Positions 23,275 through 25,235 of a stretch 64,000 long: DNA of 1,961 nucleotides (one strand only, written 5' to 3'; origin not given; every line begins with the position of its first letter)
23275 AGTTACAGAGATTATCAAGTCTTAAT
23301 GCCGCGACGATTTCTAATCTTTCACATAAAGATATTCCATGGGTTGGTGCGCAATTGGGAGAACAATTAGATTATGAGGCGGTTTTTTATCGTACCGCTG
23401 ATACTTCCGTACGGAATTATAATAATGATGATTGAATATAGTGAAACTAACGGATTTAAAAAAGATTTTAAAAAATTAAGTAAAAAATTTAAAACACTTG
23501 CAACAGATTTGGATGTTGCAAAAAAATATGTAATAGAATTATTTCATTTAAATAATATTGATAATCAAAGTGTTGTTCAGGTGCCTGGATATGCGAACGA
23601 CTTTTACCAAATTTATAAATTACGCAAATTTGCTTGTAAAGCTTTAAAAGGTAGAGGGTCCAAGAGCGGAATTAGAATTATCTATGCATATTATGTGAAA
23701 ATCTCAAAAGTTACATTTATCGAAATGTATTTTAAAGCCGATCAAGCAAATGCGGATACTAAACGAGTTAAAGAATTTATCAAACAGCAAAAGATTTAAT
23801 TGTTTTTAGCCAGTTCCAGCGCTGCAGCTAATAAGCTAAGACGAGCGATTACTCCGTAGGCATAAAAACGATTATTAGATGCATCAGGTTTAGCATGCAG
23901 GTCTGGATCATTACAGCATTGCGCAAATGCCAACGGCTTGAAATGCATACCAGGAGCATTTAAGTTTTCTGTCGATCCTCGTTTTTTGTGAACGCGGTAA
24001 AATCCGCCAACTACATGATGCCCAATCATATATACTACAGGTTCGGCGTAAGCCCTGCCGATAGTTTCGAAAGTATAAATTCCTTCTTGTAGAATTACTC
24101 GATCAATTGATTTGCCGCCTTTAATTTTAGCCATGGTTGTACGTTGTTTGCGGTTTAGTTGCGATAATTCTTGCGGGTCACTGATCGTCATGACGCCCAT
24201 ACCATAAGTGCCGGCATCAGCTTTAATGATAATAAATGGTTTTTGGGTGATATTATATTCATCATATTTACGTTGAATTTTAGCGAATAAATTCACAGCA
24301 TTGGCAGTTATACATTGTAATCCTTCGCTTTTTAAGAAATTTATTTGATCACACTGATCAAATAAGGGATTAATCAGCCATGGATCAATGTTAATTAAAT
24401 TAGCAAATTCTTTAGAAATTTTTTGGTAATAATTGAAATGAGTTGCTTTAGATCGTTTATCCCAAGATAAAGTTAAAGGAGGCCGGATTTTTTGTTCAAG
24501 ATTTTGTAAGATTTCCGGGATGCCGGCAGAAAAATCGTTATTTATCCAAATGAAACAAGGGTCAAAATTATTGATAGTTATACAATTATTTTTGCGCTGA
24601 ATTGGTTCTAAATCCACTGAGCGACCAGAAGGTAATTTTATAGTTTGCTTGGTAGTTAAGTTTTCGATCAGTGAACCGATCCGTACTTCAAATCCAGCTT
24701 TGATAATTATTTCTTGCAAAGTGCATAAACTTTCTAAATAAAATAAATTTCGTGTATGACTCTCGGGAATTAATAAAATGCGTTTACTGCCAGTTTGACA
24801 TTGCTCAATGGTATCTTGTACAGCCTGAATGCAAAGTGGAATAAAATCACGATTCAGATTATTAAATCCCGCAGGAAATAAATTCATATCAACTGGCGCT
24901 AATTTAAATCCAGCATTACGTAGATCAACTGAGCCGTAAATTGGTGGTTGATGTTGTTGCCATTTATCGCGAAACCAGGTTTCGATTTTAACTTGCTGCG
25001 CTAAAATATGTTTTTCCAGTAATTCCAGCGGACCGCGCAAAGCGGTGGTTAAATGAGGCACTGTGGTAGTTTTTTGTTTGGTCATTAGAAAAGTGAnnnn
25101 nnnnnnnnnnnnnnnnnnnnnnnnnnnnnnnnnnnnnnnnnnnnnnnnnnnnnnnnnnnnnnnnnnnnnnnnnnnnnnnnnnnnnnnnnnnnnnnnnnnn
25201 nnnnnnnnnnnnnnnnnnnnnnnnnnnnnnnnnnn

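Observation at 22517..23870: HTH-Panacea/RelE-like TA module flanked by ~60-bp direct repeats that duplicate the 3' end of the adjacent gshA-like gene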

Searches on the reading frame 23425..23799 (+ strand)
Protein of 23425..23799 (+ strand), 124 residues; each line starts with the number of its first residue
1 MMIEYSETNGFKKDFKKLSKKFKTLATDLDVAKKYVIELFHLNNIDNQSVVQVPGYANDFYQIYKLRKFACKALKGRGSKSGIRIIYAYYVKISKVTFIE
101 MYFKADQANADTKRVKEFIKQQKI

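Call 9: search_protein_families(library=pfam, proteins=[window:23425-23799:+], max_evalue=0.01)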
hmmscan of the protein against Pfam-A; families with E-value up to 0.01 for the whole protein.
window:23425-23799:+ (124 aa): 0 families

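Call 38: search_protein_families(library=ncbifam, proteins=[window:23425-23799:+], max_evalue=1)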
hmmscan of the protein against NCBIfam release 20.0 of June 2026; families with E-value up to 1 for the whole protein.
window:23425-23799:+ (124 aa): 0 families

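Call 39: search_solved_structures(query=window:23425-23799:+, max_evalue=10)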
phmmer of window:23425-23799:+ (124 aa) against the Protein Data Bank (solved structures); distinct sequences matched with E-value up to 10: 4.
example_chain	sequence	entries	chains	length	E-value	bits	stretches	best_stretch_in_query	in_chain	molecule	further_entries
5ja9_C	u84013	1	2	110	0.56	13.5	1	66-117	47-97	Toxin HigB-2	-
5ja8_A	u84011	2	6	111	0.57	13.5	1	66-117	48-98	Toxin HigB-2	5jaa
8a0x_C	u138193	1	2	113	0.58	13.5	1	66-117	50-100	Toxin HigB-2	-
5mje_A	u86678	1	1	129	0.78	13.1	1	66-117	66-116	Cytotoxic translational repressor of toxin-antitoxin stability system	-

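Call 47: search_protein_representatives(protein=window:23425-23799:+)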
Query: 124 residues. Proteins with E-value up to 0.001 (for the whole library): 465; up to 1e-10: 189; up to 1e-30: 8. The best 150 are listed.
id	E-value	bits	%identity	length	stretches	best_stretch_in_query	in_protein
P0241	1.3e-38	147.6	61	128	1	3-121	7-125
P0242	4.1e-35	136.4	57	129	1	3-120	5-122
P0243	8.5e-35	135.4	54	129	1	3-121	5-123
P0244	4.1e-34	133.2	47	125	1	3-120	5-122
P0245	3.1e-33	130.4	52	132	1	2-122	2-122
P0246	1.9e-32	127.8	50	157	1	4-120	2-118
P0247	8.6e-32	125.7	49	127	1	3-119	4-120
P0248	3.4e-31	123.8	48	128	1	3-122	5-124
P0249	6.5e-30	119.6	47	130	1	5-122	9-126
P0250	1.2e-29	118.8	48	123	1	2-120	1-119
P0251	1.2e-29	118.8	50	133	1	1-119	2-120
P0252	1.2e-29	118.8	51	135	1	3-123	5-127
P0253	1.3e-28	115.5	45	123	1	2-120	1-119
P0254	1.9e-28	114.9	48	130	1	1-121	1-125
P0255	3.9e-28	113.9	45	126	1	1-121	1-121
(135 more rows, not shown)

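Call 49: search_solved_structures(query=A1, max_evalue=1, show_alignments=1)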
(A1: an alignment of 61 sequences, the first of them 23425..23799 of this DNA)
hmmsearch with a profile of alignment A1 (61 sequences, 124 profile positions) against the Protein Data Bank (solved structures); distinct sequences matched with E-value up to 1: 14.
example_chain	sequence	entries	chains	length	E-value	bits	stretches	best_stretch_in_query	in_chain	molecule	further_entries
5ja9_C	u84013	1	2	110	0.00013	24.9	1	67-119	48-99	Toxin HigB-2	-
5ja8_A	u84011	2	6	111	0.00013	24.9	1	67-119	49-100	Toxin HigB-2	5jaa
8a0x_C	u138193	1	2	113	0.00013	24.9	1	67-119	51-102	Toxin HigB-2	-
9tv9_C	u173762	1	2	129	0.00017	24.5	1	67-119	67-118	Toxin HigB-2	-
5mje_A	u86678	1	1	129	0.00018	24.5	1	67-119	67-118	Cytotoxic translational repressor of toxin-antitoxin stability system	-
8ybc_A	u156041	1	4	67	0.099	15.6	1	11-57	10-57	Golgi membrane protein 1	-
7ecv_I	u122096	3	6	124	0.12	15.3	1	28-72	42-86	AcrIF14 | AcrF14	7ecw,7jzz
1a92_A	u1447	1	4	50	0.14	15.1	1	6-28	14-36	DELTA ANTIGEN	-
7du0_A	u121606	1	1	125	0.14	15.1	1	27-72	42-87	AcrIF14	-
1zu4_A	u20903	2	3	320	0.15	15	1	8-58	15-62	ftsY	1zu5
1by0_A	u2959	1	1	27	0.18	14.8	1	6-28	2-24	PROTEIN (HEPATITIS DELTA ANTIGEN)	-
8hmg_A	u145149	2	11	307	0.22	14.5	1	9-77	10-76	E3 ubiquitin-protein ligase RGLG2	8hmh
5j0i_A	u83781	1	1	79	0.35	13.8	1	7-60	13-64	Designed protein 2L6HC3_12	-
5j0h_A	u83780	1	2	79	0.38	13.7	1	7-55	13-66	Design construct 2L6HC3_13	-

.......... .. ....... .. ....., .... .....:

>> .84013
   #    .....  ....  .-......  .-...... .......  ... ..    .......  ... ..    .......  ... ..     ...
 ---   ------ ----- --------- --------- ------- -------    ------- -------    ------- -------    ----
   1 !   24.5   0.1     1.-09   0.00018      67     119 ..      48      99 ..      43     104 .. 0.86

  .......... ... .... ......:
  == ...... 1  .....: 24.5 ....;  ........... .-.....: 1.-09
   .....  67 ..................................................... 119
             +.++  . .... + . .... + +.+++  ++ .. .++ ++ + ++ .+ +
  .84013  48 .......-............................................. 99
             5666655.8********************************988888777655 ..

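Call 50: search_protein_families(library=pfam, alignment_id=A1, max_evalue=0.01)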
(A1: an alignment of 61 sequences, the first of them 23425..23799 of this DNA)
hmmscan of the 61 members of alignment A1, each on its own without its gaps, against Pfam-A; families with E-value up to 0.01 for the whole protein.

A. member 1, window:23425-23799:+ (124 aa): 0 families

B. families by the number of members that match (of 61 scanned): 5 families
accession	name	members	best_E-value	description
PF14275.11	DUF4362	1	0.00048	Domain of unknown function (DUF4362)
PF09403.15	FadA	1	0.0017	Adhesion protein FadA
PF17264.7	DUF5330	1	0.0066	Family of unknown function (DUF5330)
PF14131.11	DUF4298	1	0.0082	Domain of unknown function (DUF4298)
PF06296.18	RelE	1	0.0083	RelE toxin of RelE / RelB toxin-antitoxin system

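Call 58: predict_structure(alignment_id=A1)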
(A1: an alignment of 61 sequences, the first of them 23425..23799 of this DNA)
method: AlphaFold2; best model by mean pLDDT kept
length: 124 residues; sequences in the alignment: 61
mean_pLDDT: 96.9   pTM: 0.90
mean pLDDT of the five models: 96.9, 96.8, 96.7, 96.1, 96.1
residues with pLDDT >= 90: 121; 70-90: 2; 50-70: 1; < 50: 0
segments of 3 or more residues with pLDDT < 50: none
pLDDT, mean of each block of 10 residues (from residue 1): 97 98 98 98 97 96 98 96 98 98 97 96 86
secondary structure, 60 per line:
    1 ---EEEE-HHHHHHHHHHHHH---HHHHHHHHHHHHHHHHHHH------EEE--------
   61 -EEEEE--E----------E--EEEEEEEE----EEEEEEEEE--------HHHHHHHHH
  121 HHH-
elements in order: E4-7 H9-21 H25-43 E50-52 E62-66 E83-90 E95-103 H112-123

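Call 61: fold_search(model_id=the predicted structure, library=pdb)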
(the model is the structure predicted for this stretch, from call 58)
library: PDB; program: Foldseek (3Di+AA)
matches with E <= 10: 803; with E <= 0.001: 1
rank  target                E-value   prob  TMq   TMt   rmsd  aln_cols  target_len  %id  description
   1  1wmi_A                8.2e-04  1.00  0.50  0.67   3.9       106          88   11  Crystal structure of archaeal RelE-RelB complex from Pyrococcus horikoshii OT3 (released 2005-03-15)
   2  8a0x_D                2.2e-03  1.00  0.53  0.59   4.7       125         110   18  Crystal structure of the HigB2-HigA2 tetramer in complex with operator DNA (released 2023-05-03)
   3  5ja8_E                4.0e-03  1.00  0.54  0.61   4.1       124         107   18  Crystal structure of the HigB2 toxin in complex with Nb2 (released 2017-04-05)
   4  2otr_MODEL_1_A        5.5e-03  0.99  0.48  0.62   4.7       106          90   15  Solution Structure of Conserved Hypothetical Protein HP0892 from Helicobacter pylori (released 2007-12-18)
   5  5ja8_C                8.2e-03  1.00  0.55  0.61   4.1       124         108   16  Crystal structure of the HigB2 toxin in complex with Nb2 (released 2017-04-05)
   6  9lew_B                1.1e-02  0.99  0.50  0.65   4.0       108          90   17  The crystal structure of DinJ-YafQ complex from Vibrio cholerae (released 2025-07-30)
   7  5ycl_B                1.1e-02  0.97  0.43  0.52   4.6       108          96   13  Crystal structure of HigBA complex from Shigella flexneri (released 2018-09-19)
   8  5mje_A                1.1e-02  1.00  0.57  0.62   3.8       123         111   14  Crystal structure of the HigB2 toxin in complex with Nb8 (released 2017-04-05)
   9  9g12_B                1.3e-02  1.00  0.49  0.69   3.8       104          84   12  Mycobacterium tuberculosis RelBE1 toxin-antitoxin system; rv1247c (relB1 antitoxin), rv1246c (relE1 toxin) (released 2025-12-17)
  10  4lsy_A                1.4e-02  0.99  0.50  0.67   3.9       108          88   17  Crystal structure of copper-bound L66S mutant toxin from Helicobacter pylori (released 2014-02-05)
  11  5ja8_G                1.8e-02  0.99  0.52  0.60   4.2       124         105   15  Crystal structure of the HigB2 toxin in complex with Nb2 (released 2017-04-05)
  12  5ja9_C                1.9e-02  0.99  0.56  0.67   4.0       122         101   15  Crystal structure of the HigB2 toxin in complex with Nb6 (released 2017-04-05)
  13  8a0x_C                1.9e-02  0.96  0.49  0.54   5.2       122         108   16  Crystal structure of the HigB2-HigA2 tetramer in complex with operator DNA (released 2023-05-03)
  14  4ml0_B                2.0e-02  0.95  0.44  0.55   4.6       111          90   14  Crystal structure of E.coli DinJ-YafQ complex (released 2014-06-25)
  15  4fxh_B                2.2e-02  0.97  0.48  0.60   7.4       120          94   18  Crystal structure of the isolated E. coli RelE toxin, P212121 form (released 2012-08-29)
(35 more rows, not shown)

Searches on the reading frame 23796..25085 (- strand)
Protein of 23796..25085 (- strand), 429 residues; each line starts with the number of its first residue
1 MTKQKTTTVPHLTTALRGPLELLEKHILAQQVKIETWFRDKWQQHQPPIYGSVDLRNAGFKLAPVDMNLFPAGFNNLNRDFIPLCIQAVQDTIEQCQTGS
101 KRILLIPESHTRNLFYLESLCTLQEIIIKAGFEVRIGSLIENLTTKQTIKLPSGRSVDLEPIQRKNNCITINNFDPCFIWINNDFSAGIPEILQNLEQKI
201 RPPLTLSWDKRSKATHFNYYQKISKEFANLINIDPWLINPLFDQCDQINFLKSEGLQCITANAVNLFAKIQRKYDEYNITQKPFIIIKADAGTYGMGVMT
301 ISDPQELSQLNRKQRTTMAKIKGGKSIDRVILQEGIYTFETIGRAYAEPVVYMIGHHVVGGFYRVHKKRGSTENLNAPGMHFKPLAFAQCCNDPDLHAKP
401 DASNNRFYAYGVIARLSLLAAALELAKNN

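Call 9: search_protein_families(library=pfam, proteins=[window:23796-25085:-], max_evalue=0.01)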
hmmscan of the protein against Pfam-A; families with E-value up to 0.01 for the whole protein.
window:23796-25085:- (429 aa): 1 family
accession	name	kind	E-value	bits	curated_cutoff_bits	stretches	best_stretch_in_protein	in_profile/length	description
PF08886.16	GshA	-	2.1e-184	613.2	25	1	24-425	1-402/402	Glutamate-cysteine ligase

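Call 10: find_encoding_contigs(protein=window:23796-25085:-, flank=10000, max_places=10)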
Protein window:23796-25085:- (429 aa): no gene with exactly this product is on record in the collection.

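Call 12: find_related_loci(query=window:23796-25085:-, collection=genome_contigs, flank=10000)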
Query window:23796-25085:- (429 aa) in genome_contigs; peptide patterns used: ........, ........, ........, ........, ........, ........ (x = any residue, [..] = any of these).
237 stretches matched a pattern; 216 encode a relative of the query (tblastn E <= 1e-3); the best 80 are kept; 80 distinct loci.
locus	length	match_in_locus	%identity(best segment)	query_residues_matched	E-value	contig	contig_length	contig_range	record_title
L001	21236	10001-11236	92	1-413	0e+0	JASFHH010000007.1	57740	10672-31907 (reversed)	MAG: Gammaproteobacteria bacterium isolate D0608M12metaG_sub_Bin_249 D0608M12metaG_FD_scaffold_18_c1, whole genome shotg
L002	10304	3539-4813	59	1-425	3e-169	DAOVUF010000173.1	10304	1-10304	MAG TPA_asm: Gammaproteobacteria bacterium isolate CSMAG_1672 CSMAG_1672_k141_4455465_length_10304_cov_19.4745, whole ge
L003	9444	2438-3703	57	6-425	2e-168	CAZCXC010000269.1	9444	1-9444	MAG TPA_asm: uncultured Enterobacteriaceae bacterium isolate binchicken_co244_6 genome assembly, contig: k141_3663227, w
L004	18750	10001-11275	59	1-425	2e-168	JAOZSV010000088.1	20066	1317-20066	MAG: Thiotrichaceae bacterium isolate GMC7.concoct.148 GMC7_860_length_20066_cov_1351.718205, whole genome shotgun seque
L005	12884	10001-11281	60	1-425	7e-168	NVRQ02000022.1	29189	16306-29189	MAG: Gammaproteobacteria bacterium isolate NORP163 NORP163_22, whole genome shotgun sequence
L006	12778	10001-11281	59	1-425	4e-167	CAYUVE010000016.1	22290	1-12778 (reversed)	MAG TPA_asm: uncultured Thiotrichales bacterium isolate SRP135972_co2_294 genome assembly, contig: NODE_1725_length_2229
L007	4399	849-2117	55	5-425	1e-171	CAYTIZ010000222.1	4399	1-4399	MAG TPA_asm: uncultured Enterobacteriaceae bacterium isolate SRP215229_co1_1 genome assembly, contig: NODE_15962_length_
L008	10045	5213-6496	57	1-426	7e-166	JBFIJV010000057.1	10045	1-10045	MAG: Gammaproteobacteria bacterium isolate Mix_sand11.2021.09.Z.94 k141_933549_length_10045_cov_47.7922, whole genome sh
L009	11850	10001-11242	58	1-413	5e-166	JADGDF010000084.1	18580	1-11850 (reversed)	MAG: Thiotrichaceae bacterium isolate BB3 NODE_2784_length_18580_cov_655.860992, whole genome shotgun sequence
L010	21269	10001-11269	58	7-427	3e-166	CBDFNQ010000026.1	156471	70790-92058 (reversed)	MAG: Gammaproteobacteria bacterium isolate 82f50fbc-aeb5-4c25-aad8-d745897ec859 genome assembly, contig: contig_26, whol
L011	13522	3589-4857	57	5-425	8e-166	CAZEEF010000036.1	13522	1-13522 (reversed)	MAG TPA_asm: uncultured Coxiellaceae bacterium isolate SRP200132_co1_512 genome assembly, contig: NODE_7987_length_13522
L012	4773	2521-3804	55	2-429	9e-169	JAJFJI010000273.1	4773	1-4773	MAG: Nitrosomonas sp. isolate OFTM215 OFTM215_272, whole genome shotgun sequence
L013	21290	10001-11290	55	2-428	3e-164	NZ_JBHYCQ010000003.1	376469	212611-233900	MAG: Methyloversatilis sp. isolate CCAP1403_21_bin-005 CCAP1403_21_bin-005_c3, whole genome shotgun sequence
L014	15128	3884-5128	56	1-413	2e-164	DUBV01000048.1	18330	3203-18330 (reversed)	MAG TPA_asm: Thiotrichaceae bacterium isolate UWMA-0311 NODE_4090_length_18330_cov_0.483078, whole genome shotgun sequen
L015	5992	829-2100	54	5-427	2e-165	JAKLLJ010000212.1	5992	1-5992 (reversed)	MAG: Thauera sp. isolate MAG.443 MAG.443-NODE_212_length_5992_cov_5.153170, whole genome shotgun sequence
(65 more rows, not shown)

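Call 16: find_related_loci(query=window:23796-25085:-, collection=metagenome_contigs, flank=6000)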
Query window:23796-25085:- (429 aa) in metagenome_contigs; peptide patterns used: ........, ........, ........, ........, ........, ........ (x = any residue, [..] = any of these).
185 stretches matched a pattern; 133 encode a relative of the query (tblastn E <= 1e-3); the best 80 are kept; 80 distinct loci.
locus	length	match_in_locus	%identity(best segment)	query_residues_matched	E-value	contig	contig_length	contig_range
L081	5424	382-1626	80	1-413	0e+0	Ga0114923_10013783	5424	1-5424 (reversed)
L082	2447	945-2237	69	1-429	0e+0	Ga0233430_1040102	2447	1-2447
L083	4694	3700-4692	83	1-331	0e+0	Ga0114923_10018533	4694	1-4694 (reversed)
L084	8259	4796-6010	63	9-413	2e-174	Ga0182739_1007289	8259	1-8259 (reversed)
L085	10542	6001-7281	59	1-425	3e-166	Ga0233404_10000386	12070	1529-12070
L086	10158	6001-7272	57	5-426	3e-165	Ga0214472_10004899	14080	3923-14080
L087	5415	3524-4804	58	1-425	2e-167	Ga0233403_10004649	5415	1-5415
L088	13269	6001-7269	58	5-425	8e-165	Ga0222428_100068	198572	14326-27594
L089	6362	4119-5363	56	1-413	9e-166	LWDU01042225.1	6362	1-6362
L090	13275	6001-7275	54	5-428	2e-164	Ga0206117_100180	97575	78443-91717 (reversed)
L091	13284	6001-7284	57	1-426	4e-164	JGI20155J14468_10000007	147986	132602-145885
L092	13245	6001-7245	56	1-413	4e-164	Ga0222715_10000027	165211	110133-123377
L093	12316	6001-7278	54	4-428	1e-163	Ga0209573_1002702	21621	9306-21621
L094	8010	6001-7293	57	1-429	1e-163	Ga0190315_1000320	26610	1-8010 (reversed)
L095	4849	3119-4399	57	1-425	4e-167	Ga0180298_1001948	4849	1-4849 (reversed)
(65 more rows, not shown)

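Call 38: search_protein_families(library=ncbifam, proteins=[L001:12893-14281:+], max_evalue=1)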
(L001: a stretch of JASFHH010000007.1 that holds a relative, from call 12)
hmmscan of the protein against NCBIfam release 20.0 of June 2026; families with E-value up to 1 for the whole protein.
L001:12893-14281:+ (462 aa): 8 families
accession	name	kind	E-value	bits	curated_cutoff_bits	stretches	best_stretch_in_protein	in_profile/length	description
NF053512.1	nitric_RR_NosR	exception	3.9e-32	111.8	400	1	260-450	167-358/422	response regulator c-di-GMP phosphodiesterase, NosR family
TIGR00277.1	HDIG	domain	2.7e-08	33.6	27.6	1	285-375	5-83/84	HDIG domain-containing metalloprotein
NF045665.1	NTPtran_DVU1551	equivalog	0.0069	15.5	315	1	264-324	197-259/359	DVU_1551 family NTP transferase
TIGR03319.1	RNase_Y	equivalog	0.017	13.6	454.35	1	287-377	332-404/514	ribonuclease Y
TIGR02621.3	cas3_GSU0051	exception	0.021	13.6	400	1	278-324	664-710/854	type I-G CRISPR-associated helicase/endonuclease Cas3g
NF002327.0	PRK01286.1-2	equivalog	0.032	13.3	393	1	288-404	79-192/345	deoxyguanosinetriphosphate triphosphohydrolase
TIGR01596.1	cas3_HD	equivalog_domain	0.05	13.7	43.45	0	290-325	6-45/178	CRISPR-associated endonuclease Cas3''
TIGR00295.1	TIGR00295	hypoth_equivalog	0.085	12.6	172.35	1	283-324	12-55/164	TIGR00295 family protein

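Call 76: find_homologous_proteins(query=L001:12893-14281:+, max_evalue=1e-20)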
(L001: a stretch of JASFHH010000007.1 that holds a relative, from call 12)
Query L001:12893-14281:+ (462 aa): 7999 proteins with E <= 1e-20 among 8000 candidates; the best 120 are listed.
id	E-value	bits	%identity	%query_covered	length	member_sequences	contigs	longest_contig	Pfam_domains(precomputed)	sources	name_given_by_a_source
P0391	0.0e+0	1040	100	100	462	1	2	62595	PF13487.13,PF01966.29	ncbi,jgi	ncbi:MAG: HD-GYP domain-containing protein [Gammaproteobacteria bacterium]|jgi:putative nucleotidylt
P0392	4.0e-225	766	73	100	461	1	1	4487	PF13487.13,PF01966.29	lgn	-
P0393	1.9e-98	349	-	-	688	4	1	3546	PF13487.13,PF01966.29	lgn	-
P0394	2.3e-95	338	-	-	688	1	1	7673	PF13487.13,PF01966.29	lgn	-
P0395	7.5e-77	277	61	45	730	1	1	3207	PF13426.14,PF13188.14,PF13185.13,PF13487.13,PF01966.29,PF01590.33,PF08448.17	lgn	-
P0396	2.4e-76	276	48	45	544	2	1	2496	PF13185.13,PF13487.13,PF01966.29,PF01590.33,PF13492.13,PF00072.31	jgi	jgi:HD-GYP domain-containing protein (c-di-GMP phosphodiesterase class II)/DNA-binding NarL/FixJ fam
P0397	4.2e-74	268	51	42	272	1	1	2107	PF13487.13,PF01966.29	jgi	jgi:putative nucleotidyltransferase with HDIG domain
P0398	6.1e-74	268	64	42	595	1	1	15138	PF08447.19,PF13426.14,PF13487.13,PF01966.29,PF08448.17,PF00989.32,PF00072.31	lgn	-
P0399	1.4e-73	267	58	42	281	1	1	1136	PF13185.13,PF13487.13,PF01966.29,PF01590.33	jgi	jgi:putative nucleotidyltransferase with HDIG domain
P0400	2.3e-73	266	47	45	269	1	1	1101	PF13487.13,PF01966.29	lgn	-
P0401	2.7e-73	266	57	45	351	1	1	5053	PF13487.13,PF01966.29,PF00072.31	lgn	-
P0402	3.1e-73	265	59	44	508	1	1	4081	PF13188.14,PF13185.13,PF13487.13,PF01966.29,PF01590.33,PF13492.13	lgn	-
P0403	3.4e-73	265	56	46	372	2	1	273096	PF13487.13,PF01966.29,PF00072.31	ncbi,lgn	-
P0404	3.8e-73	265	58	42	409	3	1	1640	PF13185.13,PF13487.13,PF01966.29,PF01590.33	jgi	jgi:putative nucleotidyltransferase with HDIG domain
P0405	3.8e-73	265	55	46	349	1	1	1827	PF08668.19,PF13487.13,PF01966.29,PF00072.31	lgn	-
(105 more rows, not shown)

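Call 77: find_encoding_contigs(protein=P0392, flank=5000, max_places=2)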
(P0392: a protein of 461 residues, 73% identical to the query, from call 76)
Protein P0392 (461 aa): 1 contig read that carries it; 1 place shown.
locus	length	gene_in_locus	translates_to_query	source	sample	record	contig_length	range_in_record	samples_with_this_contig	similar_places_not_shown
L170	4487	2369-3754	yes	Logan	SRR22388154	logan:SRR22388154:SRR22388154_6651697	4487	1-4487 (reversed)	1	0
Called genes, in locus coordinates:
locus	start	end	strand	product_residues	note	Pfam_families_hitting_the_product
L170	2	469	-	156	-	?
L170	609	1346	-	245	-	PF13737:DDE_Tnp_1_5, PF01609:DDE_Tnp_1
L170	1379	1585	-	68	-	-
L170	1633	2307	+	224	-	-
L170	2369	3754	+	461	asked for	PF13487:HD_5, PF01966:HD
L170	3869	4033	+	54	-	PF00301:Rubredoxin, PF21349:RUBY_RBDX (faint)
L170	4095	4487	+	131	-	?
